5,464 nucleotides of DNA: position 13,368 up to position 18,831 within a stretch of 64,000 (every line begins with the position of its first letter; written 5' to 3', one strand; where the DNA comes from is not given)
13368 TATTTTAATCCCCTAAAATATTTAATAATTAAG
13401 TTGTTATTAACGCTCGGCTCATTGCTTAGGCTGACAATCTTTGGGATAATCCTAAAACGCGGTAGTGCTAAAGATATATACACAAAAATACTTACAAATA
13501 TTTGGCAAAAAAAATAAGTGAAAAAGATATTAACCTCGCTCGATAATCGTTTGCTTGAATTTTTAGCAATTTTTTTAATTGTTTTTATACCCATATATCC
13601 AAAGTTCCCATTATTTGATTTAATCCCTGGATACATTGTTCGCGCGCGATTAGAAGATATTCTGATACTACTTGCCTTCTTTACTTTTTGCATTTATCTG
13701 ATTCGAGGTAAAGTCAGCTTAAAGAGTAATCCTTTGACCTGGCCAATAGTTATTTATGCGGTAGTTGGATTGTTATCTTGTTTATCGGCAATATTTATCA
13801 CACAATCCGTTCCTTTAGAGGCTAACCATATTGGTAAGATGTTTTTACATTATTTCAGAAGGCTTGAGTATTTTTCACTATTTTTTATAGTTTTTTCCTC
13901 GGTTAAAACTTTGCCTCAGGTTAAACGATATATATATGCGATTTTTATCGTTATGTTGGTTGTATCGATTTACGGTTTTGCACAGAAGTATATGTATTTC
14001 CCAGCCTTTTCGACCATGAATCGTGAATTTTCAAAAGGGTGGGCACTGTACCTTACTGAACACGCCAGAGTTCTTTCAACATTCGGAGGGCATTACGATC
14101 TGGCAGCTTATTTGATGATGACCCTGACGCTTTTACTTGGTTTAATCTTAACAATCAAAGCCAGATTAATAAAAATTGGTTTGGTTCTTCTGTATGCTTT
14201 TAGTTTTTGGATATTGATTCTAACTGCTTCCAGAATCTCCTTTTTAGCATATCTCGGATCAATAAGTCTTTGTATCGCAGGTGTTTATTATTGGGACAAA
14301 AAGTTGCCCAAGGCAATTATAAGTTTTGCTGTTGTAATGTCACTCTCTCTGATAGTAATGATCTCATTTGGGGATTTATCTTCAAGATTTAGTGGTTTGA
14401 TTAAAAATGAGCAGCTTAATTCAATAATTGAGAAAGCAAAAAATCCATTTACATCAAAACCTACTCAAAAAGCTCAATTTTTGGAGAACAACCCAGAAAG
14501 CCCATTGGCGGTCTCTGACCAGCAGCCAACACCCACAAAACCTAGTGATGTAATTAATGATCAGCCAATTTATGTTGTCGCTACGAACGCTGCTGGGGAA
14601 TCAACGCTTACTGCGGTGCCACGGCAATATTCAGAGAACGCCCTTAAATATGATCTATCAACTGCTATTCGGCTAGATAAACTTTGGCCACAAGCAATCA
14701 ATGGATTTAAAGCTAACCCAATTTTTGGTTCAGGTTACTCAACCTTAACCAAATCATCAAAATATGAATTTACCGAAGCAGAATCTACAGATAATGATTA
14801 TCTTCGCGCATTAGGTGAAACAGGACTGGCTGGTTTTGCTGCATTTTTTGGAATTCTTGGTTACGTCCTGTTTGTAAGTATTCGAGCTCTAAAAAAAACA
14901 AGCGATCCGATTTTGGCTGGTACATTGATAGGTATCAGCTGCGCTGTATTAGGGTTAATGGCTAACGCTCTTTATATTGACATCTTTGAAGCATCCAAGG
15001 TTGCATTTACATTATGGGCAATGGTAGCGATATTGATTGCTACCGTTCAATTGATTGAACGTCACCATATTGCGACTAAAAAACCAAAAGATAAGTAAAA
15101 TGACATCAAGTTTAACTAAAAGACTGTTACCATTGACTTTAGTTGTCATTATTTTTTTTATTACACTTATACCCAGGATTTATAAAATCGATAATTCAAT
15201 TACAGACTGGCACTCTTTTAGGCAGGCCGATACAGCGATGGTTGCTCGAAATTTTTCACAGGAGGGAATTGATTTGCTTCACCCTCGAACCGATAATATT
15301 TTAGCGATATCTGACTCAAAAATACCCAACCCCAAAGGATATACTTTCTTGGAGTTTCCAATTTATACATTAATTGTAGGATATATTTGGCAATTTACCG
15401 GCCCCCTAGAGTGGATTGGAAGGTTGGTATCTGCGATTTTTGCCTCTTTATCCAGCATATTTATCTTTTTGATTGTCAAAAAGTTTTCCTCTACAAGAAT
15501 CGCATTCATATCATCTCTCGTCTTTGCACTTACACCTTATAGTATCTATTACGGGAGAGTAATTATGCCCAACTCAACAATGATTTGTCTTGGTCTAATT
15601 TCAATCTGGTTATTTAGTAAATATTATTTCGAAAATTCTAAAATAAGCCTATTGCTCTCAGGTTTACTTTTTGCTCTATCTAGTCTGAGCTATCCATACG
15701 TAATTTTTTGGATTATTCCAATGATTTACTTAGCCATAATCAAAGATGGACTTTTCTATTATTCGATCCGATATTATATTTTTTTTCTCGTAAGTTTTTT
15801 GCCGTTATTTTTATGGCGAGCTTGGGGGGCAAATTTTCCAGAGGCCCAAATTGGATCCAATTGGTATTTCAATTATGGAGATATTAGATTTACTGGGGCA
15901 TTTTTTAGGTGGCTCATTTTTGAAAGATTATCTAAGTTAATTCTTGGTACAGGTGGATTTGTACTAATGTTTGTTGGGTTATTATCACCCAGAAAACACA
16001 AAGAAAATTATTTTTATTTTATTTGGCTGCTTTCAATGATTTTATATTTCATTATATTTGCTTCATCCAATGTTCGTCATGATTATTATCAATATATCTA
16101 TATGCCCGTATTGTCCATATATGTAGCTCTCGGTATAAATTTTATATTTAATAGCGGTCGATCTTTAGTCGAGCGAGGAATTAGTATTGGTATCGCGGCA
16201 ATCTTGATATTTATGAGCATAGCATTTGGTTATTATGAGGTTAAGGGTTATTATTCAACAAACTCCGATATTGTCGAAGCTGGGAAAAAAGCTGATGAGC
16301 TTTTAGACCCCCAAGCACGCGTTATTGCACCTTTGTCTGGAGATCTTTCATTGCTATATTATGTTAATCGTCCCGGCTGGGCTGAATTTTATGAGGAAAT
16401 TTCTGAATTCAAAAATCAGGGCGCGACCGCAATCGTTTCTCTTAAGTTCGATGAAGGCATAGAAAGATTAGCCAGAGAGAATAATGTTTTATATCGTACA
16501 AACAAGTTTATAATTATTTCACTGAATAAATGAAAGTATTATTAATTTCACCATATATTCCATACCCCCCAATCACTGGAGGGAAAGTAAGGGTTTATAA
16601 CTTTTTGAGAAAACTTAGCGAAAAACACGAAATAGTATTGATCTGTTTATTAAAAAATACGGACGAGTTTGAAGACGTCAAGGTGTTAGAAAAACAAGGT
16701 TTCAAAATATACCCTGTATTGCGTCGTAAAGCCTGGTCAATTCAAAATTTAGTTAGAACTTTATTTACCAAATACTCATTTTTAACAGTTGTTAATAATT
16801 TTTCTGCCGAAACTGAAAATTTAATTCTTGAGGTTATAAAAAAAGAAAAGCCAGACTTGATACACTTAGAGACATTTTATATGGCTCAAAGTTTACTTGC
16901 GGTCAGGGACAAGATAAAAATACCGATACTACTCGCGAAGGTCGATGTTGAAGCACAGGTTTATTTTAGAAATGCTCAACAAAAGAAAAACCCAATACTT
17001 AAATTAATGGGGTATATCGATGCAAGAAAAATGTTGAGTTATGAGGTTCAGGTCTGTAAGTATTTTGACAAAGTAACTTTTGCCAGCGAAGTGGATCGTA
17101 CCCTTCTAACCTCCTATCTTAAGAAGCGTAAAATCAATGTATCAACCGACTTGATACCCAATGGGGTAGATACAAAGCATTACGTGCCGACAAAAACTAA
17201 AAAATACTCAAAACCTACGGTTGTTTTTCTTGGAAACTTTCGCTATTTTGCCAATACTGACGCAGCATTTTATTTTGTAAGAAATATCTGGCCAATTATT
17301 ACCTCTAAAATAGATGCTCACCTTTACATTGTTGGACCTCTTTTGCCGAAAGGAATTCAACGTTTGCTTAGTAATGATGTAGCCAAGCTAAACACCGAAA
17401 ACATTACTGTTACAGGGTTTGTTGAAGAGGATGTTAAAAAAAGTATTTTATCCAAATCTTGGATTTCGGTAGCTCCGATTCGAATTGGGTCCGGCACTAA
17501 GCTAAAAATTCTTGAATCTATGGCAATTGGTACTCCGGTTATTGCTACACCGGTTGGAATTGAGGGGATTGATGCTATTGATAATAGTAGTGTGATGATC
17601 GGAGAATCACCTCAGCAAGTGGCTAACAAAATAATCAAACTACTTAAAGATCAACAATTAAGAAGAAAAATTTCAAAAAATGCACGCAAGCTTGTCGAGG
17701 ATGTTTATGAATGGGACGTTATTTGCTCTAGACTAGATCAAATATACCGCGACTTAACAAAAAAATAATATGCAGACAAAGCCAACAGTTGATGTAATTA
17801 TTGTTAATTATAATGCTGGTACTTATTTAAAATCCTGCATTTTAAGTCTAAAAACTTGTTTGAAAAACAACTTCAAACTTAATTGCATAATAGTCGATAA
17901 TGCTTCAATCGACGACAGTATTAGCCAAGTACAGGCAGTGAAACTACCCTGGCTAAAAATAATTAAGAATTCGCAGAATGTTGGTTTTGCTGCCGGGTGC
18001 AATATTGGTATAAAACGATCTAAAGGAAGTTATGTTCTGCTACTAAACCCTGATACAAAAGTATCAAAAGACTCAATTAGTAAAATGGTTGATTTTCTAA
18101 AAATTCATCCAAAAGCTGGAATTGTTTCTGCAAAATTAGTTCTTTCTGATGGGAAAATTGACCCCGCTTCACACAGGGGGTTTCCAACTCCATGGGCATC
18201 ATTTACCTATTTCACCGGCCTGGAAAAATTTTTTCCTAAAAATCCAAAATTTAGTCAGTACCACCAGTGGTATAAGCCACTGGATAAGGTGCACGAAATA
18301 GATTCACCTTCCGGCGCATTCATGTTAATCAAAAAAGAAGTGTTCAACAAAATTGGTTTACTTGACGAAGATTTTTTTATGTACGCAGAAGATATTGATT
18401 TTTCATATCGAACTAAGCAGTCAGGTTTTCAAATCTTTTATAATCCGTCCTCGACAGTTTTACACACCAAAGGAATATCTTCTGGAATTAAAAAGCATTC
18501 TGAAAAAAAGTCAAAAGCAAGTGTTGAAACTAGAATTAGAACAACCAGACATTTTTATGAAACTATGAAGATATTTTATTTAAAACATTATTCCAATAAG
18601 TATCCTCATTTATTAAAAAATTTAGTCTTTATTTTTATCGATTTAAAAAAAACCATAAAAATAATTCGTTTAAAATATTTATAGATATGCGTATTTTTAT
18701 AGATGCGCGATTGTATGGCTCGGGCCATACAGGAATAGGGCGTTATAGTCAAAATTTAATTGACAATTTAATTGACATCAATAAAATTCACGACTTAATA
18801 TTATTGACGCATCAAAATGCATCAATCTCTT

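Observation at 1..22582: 22-kb uninterrupted co-directional glycan-assembly operon with unusually many GT-C enzymes and no obvious exporter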

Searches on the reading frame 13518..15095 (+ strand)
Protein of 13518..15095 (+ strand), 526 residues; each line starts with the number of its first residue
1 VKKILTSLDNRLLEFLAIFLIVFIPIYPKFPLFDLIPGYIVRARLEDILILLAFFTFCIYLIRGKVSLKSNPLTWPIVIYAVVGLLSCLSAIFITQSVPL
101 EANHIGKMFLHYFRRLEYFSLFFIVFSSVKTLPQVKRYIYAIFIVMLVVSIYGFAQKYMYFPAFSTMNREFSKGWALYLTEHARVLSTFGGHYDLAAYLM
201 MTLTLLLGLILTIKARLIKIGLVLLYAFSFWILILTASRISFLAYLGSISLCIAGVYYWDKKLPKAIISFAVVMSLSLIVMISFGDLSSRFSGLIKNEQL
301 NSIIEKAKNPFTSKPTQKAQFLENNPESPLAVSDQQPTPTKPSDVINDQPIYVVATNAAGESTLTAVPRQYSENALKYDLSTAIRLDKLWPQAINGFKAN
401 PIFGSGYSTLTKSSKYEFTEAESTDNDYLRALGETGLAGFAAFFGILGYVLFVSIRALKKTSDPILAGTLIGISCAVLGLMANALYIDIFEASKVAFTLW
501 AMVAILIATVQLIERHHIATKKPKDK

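Call 6: search_protein_families(library=pfam, proteins=[window:13518-15095:+], max_evalue=0.01)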
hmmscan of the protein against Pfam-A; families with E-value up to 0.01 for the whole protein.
window:13518-15095:+ (526 aa): 1 family
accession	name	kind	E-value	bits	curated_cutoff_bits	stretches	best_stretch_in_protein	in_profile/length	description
PF04932.20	Wzy_C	-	2e-14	54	31.7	1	226-444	3-149/149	O-Antigen ligase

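Call 16: search_protein_families(library=ncbifam, proteins=[window:13518-15095:+], max_evalue=0.01)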
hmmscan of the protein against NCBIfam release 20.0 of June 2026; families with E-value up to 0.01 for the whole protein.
window:13518-15095:+ (526 aa): 1 family
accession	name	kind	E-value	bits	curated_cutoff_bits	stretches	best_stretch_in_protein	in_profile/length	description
TIGR00947.1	2A73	equivalog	5.2e-10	38.9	366.4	2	421-510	332-423/425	IctB family putative bicarbonate transporter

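Call 73: search_solved_structures(query=window:13518-15095:+, max_evalue=1)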
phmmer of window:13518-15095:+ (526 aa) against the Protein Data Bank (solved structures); distinct sequences matched with E-value up to 1: 4.
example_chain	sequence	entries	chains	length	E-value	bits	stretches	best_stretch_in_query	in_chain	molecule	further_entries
4d4f_A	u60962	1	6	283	0.67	12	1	120-195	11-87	CHALCONE ISOMERASE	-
4d06_A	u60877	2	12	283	0.67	12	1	120-195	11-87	CHALCONE ISOMERASE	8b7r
3zph_A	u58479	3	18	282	0.7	11.9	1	120-195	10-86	CHALCONE ISOMERASE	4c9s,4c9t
8b7u_A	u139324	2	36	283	0.91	11.6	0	120-195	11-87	Chalcone isomerase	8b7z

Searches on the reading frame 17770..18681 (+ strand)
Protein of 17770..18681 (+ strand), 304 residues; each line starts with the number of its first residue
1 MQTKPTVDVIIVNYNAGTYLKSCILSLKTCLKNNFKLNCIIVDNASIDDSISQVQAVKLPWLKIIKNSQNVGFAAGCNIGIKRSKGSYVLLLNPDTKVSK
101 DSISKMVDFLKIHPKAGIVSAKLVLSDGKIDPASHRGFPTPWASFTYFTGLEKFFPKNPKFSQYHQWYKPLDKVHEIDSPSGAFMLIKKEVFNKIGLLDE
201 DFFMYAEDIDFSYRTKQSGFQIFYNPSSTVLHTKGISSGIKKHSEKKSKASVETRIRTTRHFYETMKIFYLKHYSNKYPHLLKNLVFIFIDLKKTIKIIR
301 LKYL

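Call 6: search_protein_families(library=pfam, proteins=[window:17770-18681:+], max_evalue=0.01)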
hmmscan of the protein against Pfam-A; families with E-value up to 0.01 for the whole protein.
window:17770-18681:+ (304 aa): 5 families
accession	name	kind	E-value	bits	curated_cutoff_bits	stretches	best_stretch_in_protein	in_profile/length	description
PF00535.33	Glycos_transf_2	-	7.1e-20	72.1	23.3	1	9-149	2-140/168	Glycosyl transferase family 2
PF13641.12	Glyco_tranf_2_3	-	2.4e-12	47.8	27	1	5-235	1-214/230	Glycosyltransferase like family 2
PF10111.15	Glyco_tranf_2_2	-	3.3e-11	43.6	27.3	1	10-264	4-251/276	Glycosyltransferase like family 2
PF13632.12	Glyco_trans_2_3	-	1.9e-07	31.6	27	1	88-245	1-134/198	Glycosyl transferase family group 2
PF13506.12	Glyco_transf_21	-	0.0027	17.7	21.7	0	79-226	24-148/174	Glycosyl transferase family 21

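Call 43: search_protein_families(library=ncbifam, proteins=[window:17770-18681:+], max_evalue=0.001)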
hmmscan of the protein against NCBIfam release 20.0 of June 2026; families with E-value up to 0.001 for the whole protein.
window:17770-18681:+ (304 aa): 14 families
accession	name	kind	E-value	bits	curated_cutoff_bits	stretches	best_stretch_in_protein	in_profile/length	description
TIGR03937.1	PgaC_IcaA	equivalog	3e-17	62.7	422.3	2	2-120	42-160/407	poly-beta-1,6-N-acetyl-D-glucosamine synthase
NF041875.1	EPS_EpsD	equivalog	8.1e-17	61.6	370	1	7-235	1-209/325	exopolysaccharide biosynthesis glycosyltransferase EpsD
TIGR01556.1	rhamnosyltran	subfamily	5.9e-16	58.5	200.55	2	185-288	153-253/281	rhamnosyltransferase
NF038302.1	EPS_HpsE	equivalog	1.4e-12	47.2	300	1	9-233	5-223/307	hormogonium polysaccharide biosynthesis glycosyltransferase HpsE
TIGR03965.1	mycofact_glyco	equivalog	1.6e-12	47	280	2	4-111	73-180/467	mycofactocin biosynthesis glycosyltransferase MftF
NF038299.1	EPS_HpsN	equivalog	4.4e-12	45.6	425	1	5-251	1-239/317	hormogonium polysaccharide biosynthesis glycosyltransferase HpsN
NF047683.1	TeichurnBiosyTuaG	equivalog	4.7e-12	46.1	400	1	2-116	3-117/252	teichuronic acid biosynthesis protein TuaG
TIGR03111.1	glyc2_xrt_Gpos1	hypoth_equivalog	2e-11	43.3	363.95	1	3-127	47-172/439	TIGR03111 family XrtG-associated glycosyltransferase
NF007482.0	PRK10073.1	equivalog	5.3e-10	38.8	423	1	1-108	2-108/334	glycosyltransferase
TIGR04283.1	glyco_like_mftF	equivalog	1.3e-09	37.9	182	1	9-117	3-105/221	TIGR04283 family arsenosugar biosynthesis glycosyltransferase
TIGR04242.1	nodulat_NodC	equivalog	1.8e-07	30.5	550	1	3-123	46-168/395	chitooligosaccharide synthase NodC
NF053739.1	GlytfEpsEBac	equivalog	2.7e-07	29.8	450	1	5-128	1-125/265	glycosyltransferase EpsE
NF053639.1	Mfer334_fam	equivalog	0.0002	21.3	260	1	28-139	43-156/209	pseudomurein biosynthesis protein PmurB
TIGR04440.1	glyco_TIGR04440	domain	0.00053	19.8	70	0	9-123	4-119/215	TIGR00180 family glycosyltransferase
